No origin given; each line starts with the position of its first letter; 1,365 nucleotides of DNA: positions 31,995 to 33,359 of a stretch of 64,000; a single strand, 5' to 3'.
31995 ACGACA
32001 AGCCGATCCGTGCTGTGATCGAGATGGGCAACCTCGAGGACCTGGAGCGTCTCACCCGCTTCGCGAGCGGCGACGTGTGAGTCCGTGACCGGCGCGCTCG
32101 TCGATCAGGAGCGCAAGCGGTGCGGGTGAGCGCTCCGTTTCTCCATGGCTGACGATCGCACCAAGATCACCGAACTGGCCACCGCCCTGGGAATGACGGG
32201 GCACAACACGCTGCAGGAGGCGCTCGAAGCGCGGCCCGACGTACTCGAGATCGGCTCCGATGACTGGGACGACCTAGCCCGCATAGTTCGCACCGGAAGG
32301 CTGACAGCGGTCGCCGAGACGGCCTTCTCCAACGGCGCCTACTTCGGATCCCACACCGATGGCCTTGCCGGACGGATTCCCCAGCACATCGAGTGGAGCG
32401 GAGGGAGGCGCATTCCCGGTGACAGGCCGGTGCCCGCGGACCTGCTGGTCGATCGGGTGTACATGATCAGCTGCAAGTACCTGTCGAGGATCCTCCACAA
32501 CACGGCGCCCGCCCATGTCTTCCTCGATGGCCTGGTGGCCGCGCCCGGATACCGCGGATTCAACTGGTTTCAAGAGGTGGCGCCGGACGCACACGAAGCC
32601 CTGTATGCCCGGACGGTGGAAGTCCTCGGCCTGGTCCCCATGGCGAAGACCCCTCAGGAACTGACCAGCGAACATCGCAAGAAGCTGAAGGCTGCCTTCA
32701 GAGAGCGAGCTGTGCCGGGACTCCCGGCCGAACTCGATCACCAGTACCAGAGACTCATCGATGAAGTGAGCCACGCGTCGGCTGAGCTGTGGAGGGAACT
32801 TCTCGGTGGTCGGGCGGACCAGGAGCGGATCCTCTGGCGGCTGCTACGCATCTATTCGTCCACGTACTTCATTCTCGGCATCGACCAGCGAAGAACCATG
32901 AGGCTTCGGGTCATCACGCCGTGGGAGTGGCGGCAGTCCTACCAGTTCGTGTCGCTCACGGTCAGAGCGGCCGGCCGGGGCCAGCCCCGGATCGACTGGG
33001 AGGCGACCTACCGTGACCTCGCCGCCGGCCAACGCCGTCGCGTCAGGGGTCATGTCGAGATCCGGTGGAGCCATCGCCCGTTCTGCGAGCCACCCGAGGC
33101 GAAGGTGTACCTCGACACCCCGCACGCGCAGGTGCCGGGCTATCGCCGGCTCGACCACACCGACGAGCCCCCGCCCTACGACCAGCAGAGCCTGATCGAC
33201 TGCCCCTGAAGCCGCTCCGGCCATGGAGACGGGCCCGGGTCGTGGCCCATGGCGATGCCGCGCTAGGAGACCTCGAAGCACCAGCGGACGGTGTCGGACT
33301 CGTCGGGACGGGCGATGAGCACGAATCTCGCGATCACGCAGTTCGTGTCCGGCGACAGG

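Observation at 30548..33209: SPPY amino-methyltransferase with an extra C-terminal domain plus an unclassifiable 354-aa neighbour: candidate restriction-modification or other defence module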

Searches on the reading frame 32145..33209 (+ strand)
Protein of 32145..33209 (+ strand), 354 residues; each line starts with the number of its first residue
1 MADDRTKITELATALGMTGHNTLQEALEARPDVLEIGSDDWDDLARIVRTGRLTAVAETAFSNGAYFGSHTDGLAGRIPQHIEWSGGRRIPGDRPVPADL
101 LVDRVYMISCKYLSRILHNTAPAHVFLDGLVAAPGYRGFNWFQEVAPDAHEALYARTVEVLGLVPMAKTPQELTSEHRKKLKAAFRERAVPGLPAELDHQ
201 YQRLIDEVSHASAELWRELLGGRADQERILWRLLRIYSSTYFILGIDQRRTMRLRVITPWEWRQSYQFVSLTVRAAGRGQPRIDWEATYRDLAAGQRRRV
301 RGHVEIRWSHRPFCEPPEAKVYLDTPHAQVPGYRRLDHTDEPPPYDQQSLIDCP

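Call 3: search_protein_families(library=pfam, proteins=[window:32145-33209:+], max_evalue=1)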
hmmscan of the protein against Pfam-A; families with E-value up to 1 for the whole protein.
window:32145-33209:+ (354 aa): 1 family
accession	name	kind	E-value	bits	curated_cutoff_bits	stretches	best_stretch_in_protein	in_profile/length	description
PF09209.16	CecR_C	-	0.071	13.6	24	1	183-243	28-86/125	HTH-type transcriptional dual regulator CecR, C-terminal domain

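Call 4: search_protein_families(library=padloc, proteins=[window:32145-33209:+], max_evalue=1)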
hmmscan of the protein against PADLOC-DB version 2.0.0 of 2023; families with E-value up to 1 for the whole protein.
window:32145-33209:+ (354 aa): 1 family
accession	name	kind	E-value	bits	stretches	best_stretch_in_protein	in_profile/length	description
PDLC03456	REase_II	-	0.014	12.5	1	229-325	279-370/387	Type II restriction enzyme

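Call 5: search_protein_families(library=ncbifam, proteins=[window:32145-33209:+], max_evalue=1)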
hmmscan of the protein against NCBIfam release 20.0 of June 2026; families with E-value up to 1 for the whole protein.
window:32145-33209:+ (354 aa): 0 families

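Call 6: find_homologous_proteins(query=window:32145-33206:+, max_evalue=0.001)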
Query window:32145-33206:+ (354 aa): 2038 proteins with E <= 0.001 among 8000 candidates; the best 120 are listed.
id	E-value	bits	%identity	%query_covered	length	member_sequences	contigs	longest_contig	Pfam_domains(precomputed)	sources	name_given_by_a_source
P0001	4.5e-209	712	87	100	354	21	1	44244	-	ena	-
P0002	1.7e-201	687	84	100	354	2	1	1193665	-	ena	-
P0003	1.3e-198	678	82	99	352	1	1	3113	-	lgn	-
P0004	1.0e-194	665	80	100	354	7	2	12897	-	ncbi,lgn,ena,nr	ncbi:MAG: hypothetical protein F4Z78_08590 [Gammaproteobacteria bacterium]|nr:hypothetical protein [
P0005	3.5e-193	660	81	100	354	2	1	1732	-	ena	-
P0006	4.7e-189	646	98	81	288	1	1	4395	-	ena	-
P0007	2.1e-188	644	79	100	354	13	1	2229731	-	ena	-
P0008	7.2e-188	642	80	99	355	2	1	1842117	-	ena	-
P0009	7.5e-185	632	76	99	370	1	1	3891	-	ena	-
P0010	6.0e-184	629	76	100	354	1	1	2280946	-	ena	-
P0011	2.6e-183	627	78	100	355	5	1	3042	-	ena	-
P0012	4.2e-176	603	74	100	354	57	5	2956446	-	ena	-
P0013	4.5e-176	603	78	95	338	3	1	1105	-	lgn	-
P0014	7.2e-174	596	74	100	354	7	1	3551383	-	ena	-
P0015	1.5e-173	595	74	99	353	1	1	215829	-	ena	-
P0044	2.4e-128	446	61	97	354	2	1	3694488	-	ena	-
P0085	4.5e-114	399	55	95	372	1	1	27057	-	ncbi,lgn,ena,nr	ncbi:MAG: hypothetical protein OXI96_04435 [Acidimicrobiaceae bacterium]|nr:hypothetical protein [Ac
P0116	3.3e-91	324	45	98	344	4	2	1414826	-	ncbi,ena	-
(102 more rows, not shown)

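Call 7: search_solved_structures(query=window:32145-33206:+, max_evalue=10, show_alignments=2)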
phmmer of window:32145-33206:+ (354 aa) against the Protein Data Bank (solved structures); distinct sequences matched with E-value up to 10: 3.
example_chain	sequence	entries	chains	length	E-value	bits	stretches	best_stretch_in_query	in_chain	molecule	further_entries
6itc_B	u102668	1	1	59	0.46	12.7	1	50-97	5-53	Translocating peptide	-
7jh5_A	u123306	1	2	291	0.89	11.8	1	142-236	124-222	Co-LOCKR: de novo designed protein switch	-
7cbc_A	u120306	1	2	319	2.1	10.5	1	142-236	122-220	De novo designed switch protein caging a hemagglutinin binder (sCageHA267_1S)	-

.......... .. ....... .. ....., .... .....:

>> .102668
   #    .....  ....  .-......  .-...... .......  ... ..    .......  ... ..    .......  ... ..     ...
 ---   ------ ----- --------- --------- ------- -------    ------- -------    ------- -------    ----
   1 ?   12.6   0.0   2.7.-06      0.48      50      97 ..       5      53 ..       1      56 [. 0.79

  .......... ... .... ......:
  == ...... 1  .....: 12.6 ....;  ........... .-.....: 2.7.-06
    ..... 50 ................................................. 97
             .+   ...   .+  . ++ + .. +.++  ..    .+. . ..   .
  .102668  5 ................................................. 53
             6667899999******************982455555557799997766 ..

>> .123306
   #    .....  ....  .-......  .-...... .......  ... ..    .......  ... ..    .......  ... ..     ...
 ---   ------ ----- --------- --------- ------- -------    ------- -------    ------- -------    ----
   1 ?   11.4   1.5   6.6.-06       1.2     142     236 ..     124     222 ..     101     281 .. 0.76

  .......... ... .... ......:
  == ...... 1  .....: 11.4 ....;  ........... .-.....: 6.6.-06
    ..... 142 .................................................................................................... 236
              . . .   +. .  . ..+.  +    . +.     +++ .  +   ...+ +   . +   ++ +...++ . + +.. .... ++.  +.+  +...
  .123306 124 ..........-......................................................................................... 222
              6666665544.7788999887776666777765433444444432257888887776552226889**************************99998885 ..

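Call 9: find_encoding_contigs(protein=P0002, flank=8000, max_places=3)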
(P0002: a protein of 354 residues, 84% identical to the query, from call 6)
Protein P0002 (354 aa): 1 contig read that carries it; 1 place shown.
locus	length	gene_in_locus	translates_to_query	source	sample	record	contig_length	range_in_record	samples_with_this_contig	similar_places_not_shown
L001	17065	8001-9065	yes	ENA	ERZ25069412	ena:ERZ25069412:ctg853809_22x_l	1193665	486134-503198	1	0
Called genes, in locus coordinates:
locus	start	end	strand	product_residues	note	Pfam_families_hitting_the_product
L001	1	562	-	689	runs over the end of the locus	PF02653:BPD_transp_2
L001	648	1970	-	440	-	PF13458:Peripla_BP_6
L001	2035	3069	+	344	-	PF00296:Bac_luciferase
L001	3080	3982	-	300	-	-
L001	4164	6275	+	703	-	PF22745:Nlig-Ia, PF01653:DNA_ligase_aden, PF03120:OB_DNA_ligase, PF12826:HHH_2, PF00533:BRCT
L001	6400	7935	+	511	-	PF01555:N6_N4_Mtase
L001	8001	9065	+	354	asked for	-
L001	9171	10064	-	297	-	PF00561:Abhydrolase_1, PF12146:Hydrolase_4, PF12697:Abhydrolase_6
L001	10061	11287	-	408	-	PF00355:Rieske, PF00848:Ring_hydroxyl_A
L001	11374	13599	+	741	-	PF00884:Sulfatase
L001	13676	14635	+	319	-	PF00296:Bac_luciferase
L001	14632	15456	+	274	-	PF00753:Lactamase_B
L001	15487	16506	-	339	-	PF00005:ABC_tran, PF13401:AAA_22 (weak), PF08352:oligo_HPY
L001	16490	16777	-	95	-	PF08352:oligo_HPY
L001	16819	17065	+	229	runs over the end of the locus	-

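Call 10: find_encoding_contigs(protein=P0044, flank=8000, max_places=3)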
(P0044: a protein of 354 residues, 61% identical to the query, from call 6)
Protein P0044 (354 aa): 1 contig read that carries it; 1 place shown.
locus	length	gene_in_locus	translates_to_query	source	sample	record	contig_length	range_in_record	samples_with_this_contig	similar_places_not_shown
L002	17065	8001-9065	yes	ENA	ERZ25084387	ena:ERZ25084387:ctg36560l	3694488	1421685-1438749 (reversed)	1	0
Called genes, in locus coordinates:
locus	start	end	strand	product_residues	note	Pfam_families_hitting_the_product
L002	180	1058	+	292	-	PF08450:SGL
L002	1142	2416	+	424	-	PF00815:Histidinol_dh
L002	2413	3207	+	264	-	PF00106:adh_short, PF08659:KR, PF23441:SDR, PF13561:adh_short_C2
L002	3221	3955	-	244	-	PF00106:adh_short, PF08659:KR (faint), PF13561:adh_short_C2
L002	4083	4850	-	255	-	PF00106:adh_short, PF08659:KR, PF13561:adh_short_C2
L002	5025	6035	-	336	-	PF01113:DapB_N (weak), PF19328:DAP_DH_C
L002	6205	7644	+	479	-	PF01555:N6_N4_Mtase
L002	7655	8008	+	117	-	-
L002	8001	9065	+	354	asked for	-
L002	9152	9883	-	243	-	PF00089:Trypsin (weak), PF13365:Trypsin_2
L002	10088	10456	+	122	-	-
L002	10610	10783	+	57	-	-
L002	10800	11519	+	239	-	PF00892:EamA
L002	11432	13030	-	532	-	-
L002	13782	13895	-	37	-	-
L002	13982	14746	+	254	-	PF08861:DUF1828, PF08862:DUF1829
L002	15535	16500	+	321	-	PF04909:Amidohydro_2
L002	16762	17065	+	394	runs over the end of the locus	PF00083:Sugar_tr (weak), PF07690:MFS_1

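Call 11: find_encoding_contigs(protein=P0116, flank=8000, max_places=3)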
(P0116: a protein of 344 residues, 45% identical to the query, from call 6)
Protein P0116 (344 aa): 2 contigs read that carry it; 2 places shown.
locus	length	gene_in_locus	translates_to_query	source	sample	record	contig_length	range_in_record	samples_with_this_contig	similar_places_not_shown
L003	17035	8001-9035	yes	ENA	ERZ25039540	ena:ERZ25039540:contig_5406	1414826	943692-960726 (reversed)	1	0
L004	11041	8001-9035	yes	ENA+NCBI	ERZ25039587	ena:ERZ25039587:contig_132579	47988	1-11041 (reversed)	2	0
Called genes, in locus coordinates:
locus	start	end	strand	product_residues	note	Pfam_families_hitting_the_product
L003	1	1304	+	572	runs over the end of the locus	PF01642:MM_CoA_mutase, PF02310:B12-binding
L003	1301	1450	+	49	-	-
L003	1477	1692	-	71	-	-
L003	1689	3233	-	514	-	PF01039:Carboxyl_trans, PF03255:ACCA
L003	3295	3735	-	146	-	PF00903:Glyoxalase, PF13468:Glyoxalase_3, PF13669:Glyoxalase_4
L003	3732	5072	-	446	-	PF08240:ADH_N, PF00107:ADH_zinc_N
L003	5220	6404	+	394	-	PF00108:Thiolase_N, PF02803:Thiolase_C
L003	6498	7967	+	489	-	PF01555:N6_N4_Mtase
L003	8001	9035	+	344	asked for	-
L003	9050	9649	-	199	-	PF21176:RecR_HhH, PF02132:RecR_ZnF (weak), PF01751:Toprim, PF13662:Toprim_4, PF21175:RecR_C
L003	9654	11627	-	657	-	PF05496:RuvB_N (faint), PF13177:DNA_pol3_delta2, PF13604:AAA_30 (faint), PF00004:AAA, PF13401:AAA_22 (weak), PF12169:DNA_pol3_gamma3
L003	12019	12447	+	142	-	PF00383:dCMP_cyt_deam_1, PF14437:MafB19-deam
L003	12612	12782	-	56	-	-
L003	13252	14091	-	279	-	PF13424:TPR_12 (faint), PF07721:TPR_4 (faint), PF13428:TPR_14 (faint), PF14559:TPR_19 (faint)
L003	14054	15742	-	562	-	PF13191:AAA_16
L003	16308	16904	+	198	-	-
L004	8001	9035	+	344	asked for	-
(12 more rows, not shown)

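Call 22: search_protein_representatives(alignment_id=A1)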
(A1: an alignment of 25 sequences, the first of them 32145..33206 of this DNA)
Query: 25 sequences, 351 profile positions. Proteins with E-value up to 0.001 (for the whole library): 651; up to 1e-10: 491; up to 1e-30: 241. The best 150 are listed.
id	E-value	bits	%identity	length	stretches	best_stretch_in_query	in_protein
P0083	1.2e-149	514.4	-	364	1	1-340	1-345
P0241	5.2e-145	499.2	-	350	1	1-343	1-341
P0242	4.2e-138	476.4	-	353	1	1-338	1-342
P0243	5.9e-136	469.4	-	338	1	1-335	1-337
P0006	7.6e-133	459.1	-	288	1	1-287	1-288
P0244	2.1e-130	451.1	-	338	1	1-335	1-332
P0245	4.5e-123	427.0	-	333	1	1-335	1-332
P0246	5.8e-121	420.0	-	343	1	2-336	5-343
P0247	1.2e-120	419.0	-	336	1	1-335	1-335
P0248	1.1e-117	409.3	-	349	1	1-342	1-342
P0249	5.2e-115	400.5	-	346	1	3-335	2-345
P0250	3.3e-114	397.9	-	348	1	1-341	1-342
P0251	2.7e-113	394.8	-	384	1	1-339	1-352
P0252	1.0e-112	392.9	-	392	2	164-335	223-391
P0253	7.2e-112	390.1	-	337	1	1-335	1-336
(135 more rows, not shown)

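Call 25: predict_structure(alignment_id=A2)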
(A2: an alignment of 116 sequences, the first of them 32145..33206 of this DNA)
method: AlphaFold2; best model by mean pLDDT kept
length: 354 residues; sequences in the alignment: 116
mean_pLDDT: 89.3   pTM: 0.86
mean pLDDT of the five models: 89.3, 87.9, 87.6, 87.5, 87.4
residues with pLDDT >= 90: 267; 70-90: 52; 50-70: 25; < 50: 10
segments of 3 or more residues with pLDDT < 50: 346-354
pLDDT, mean of each block of 10 residues (from residue 1): 87 97 96 94 94 93 95 94 81 69 92 87 92 70 97 96 92 93 87 89 98 97 96 90 84 93 97 93 98 95 93 91 94 79 51 44
secondary structure, 60 per line:
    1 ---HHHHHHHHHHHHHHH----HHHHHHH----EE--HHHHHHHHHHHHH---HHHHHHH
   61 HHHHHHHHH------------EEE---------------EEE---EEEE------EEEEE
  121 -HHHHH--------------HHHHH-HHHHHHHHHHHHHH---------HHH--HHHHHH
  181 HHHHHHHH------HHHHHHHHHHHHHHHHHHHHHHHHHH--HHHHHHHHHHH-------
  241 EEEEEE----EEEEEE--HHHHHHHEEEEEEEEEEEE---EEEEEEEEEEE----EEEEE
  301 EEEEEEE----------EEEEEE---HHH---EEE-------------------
elements in order: H4-18 H23-29 H38-50 H54-69 E82-84 E100-102 E106-109 E116-120 H122-126 H141-145 H147-160 H175-188 H195-220 H223-233 E241-246 E251-256 H259-265 E266-277 E281-291 E296-307 E318-323 E333-335

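Call 28: fold_search(model_id=the predicted structure, library=pdb)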
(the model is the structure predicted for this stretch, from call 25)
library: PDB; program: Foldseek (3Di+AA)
matches with E <= 10: 936; with E <= 0.001: 0
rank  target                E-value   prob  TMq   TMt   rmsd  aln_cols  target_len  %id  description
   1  8f2r_J                2.1e-03  0.51  0.10  0.18  23.4       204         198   13  Human CCC complex (released 2023-05-24)
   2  8p0w_J                4.0e-03  0.44  0.10  0.17  23.6       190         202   11  Structure of the human Commander complex COMMD ring (released 2024-03-20)
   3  3eb8_A                6.0e-02  0.09  0.12  0.13  15.9       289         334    7  VirA (released 2008-09-30)
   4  3eb8_B                6.4e-02  0.09  0.12  0.13  16.3       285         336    8  VirA (released 2008-09-30)
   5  4z3l_A                1.6e-01  0.08  0.10  0.18  14.2       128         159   11  CRYSTAL STRUCTURE OF BIRCH POLLEN ALLERGEN BET V 1 MUTANT G26L, D69I, P90L, K97I (released 2015-11-25)
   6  7pd7_B                1.8e-01  0.06  0.09  0.12  19.4       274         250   13  Crocagin methyl transferase CgnL (released 2022-08-17)
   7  4hgz_B                1.8e-01  0.02  0.07  0.08  20.3       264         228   13  Structure of the CcbJ Methyltransferase from Streptomyces caelestis (released 2013-10-30)
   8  4fmb_C                1.9e-01  0.09  0.12  0.12  16.6       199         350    8  VirA-Rab1 complex structure (released 2012-09-05)
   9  3ntl_A                2.0e-01  0.10  0.15  0.14  14.3       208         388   10  Crystal Structure of Glucose-1-phosphatase (AgpE) from Enterobacter cloacae (released 2011-07-27)
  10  4hgz_C                2.0e-01  0.02  0.06  0.09  20.4       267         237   11  Structure of the CcbJ Methyltransferase from Streptomyces caelestis (released 2013-10-30)
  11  3o22                  2.1e-01  0.16  0.10  0.19  11.8       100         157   10  Structure-function analysis of human L-Prostaglandin D Synthase bound with fatty acid (released 2010-09-22)
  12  3nwz_D                2.1e-01  0.03  0.07  0.14  17.4       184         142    9  Crystal Structure of BH2602 protein from Bacillus halodurans with CoA, Northeast Structural Genomics Consortium Target (released 2010-09-08)
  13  6sjj_J                2.3e-01  0.13  0.12  0.20  13.7       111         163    8  A new modulated crystal structure of ANS complex of St John's wort Hyp-1 protein with 36 protein molecules in the asym (released 2020-06-24)
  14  4hgz_A                2.3e-01  0.05  0.08  0.12  19.6       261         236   11  Structure of the CcbJ Methyltransferase from Streptomyces caelestis (released 2013-10-30)
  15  6stb_A                2.5e-01  0.09  0.12  0.21  14.2       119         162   11  Crystal structure of the strawberry pathogenesis-related 10 (PR-10) Fra a 1.02 protein, Q64W mutant (released 2019-12-18)
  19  1qmr                  2.9e-01  0.07  0.11  0.19  14.9       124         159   11  BIRCH POLLEN ALLERGEN BET V 1 MUTANT N28T, K32Q, E45S, P108G (released 2000-10-12)
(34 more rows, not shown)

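Call 30: search_solved_structures(query=A2, max_evalue=10, show_alignments=3)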
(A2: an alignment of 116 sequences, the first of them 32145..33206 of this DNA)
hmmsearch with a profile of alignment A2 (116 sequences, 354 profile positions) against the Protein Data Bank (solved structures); distinct sequences matched with E-value up to 10: 3.
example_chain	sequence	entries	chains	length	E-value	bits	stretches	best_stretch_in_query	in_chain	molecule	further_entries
7lar_A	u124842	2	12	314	0.3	13.2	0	131-170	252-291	ATP-dependent helicase Rep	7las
5uas_A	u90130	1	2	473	0.44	12.6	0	15-68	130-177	UlvanLyase-PL25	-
5uam_A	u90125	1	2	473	0.44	12.6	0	15-68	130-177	Ulvan Lyase-PL25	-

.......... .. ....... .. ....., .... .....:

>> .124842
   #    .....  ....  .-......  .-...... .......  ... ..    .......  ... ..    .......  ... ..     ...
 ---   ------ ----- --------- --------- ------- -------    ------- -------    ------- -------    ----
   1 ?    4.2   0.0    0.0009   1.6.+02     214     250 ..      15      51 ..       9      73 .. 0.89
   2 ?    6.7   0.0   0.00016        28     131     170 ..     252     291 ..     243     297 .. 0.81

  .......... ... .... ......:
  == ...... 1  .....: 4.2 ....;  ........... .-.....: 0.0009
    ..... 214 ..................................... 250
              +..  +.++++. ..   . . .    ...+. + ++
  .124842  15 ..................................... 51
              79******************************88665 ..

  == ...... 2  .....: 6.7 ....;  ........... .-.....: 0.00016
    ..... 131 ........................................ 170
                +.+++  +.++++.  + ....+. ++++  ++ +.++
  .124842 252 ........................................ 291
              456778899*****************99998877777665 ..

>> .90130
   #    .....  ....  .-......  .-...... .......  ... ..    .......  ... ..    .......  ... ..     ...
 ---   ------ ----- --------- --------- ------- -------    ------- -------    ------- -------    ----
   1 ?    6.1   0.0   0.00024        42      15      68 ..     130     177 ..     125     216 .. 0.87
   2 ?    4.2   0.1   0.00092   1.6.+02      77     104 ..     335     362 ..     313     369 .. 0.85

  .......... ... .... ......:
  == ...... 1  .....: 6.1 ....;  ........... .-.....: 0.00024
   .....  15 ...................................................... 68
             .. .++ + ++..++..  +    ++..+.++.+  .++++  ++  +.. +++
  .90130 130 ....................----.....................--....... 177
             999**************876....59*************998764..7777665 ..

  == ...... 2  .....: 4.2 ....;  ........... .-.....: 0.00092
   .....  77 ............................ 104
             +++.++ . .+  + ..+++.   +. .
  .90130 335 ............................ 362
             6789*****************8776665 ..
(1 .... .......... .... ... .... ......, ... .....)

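Call 33: search_protein_families(library=padloc, alignment_id=A2, max_evalue=1)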
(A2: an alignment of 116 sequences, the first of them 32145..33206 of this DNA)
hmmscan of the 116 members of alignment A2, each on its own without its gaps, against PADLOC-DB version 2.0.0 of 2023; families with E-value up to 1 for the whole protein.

A. member 1, window:32145-33206:+ (354 aa): 1 family
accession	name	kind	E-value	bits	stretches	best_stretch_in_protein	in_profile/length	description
PDLC03456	REase_II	-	0.014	12.5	1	229-325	279-370/387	Type II restriction enzyme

B. families by the number of members that match (of 116 scanned): 6 families
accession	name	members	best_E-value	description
PDLC03456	REase_II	99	2.5e-05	Type II restriction enzyme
PDLC02501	BrxHI|BrxHII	1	0.0074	BrxHI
PDLC03712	oMTase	1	0.0095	orphan methyltransferase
PDLC04202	HEC-01B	1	0.039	-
PDLC02561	PglZ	1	0.068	PglZ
PDLC03243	MTase_II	1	0.17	Type II methyltransferase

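Call 34: search_protein_families(library=pfam, alignment_id=A2, max_evalue=1)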
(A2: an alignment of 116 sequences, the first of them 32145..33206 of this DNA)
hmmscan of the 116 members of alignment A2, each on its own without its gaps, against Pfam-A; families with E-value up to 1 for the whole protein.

A. member 1, window:32145-33206:+ (354 aa): 1 family
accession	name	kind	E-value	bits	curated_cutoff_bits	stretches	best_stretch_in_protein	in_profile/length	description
PF09209.16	CecR_C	-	0.071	13.6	24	1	183-243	28-86/125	HTH-type transcriptional dual regulator CecR, C-terminal domain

B. families by the number of members that match (of 116 scanned): 26 families (the first 25 are shown)
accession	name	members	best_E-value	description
PF23659.1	UFL1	7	0.14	E3 UFM1-protein ligase 1-like domain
PF10335.14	DUF294_C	6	0.013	Putative nucleotidyltransferase substrate binding domain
PF13801.11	Metal_resist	6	0.029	Heavy-metal resistance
PF05347.21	Complex1_LYR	4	0.031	Complex 1 protein (LYR family)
PF02093.21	Gag_p30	4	0.05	Gag P30 core shell protein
PF18741.7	MTES_1575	4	0.053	REase_MTES_1575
PF24599.1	DUF7621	3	0.035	Family of unknown function (DUF7621)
PF20432.4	Xre-like-HTH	3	0.089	Antitoxin Xre-like helix-turn-helix domain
PF09209.16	CecR_C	2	0.071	HTH-type transcriptional dual regulator CecR, C-terminal domain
PF13404.12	HTH_AsnC-type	2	0.1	AsnC-type helix-turn-helix domain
PF19072.5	DUF5768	1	0.036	Family of unknown function (DUF5768)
PF06635.17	T3SS_SCTL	1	0.043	Type 3 secretion system stator protein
PF04978.18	MST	1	0.097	Mycothiol-S-transferase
PF14417.12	MEDS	1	0.12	MEDS: MEthanogen/methylotroph, DcmR Sensory domain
PF07535.18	zf-DBF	1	0.12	DBF zinc finger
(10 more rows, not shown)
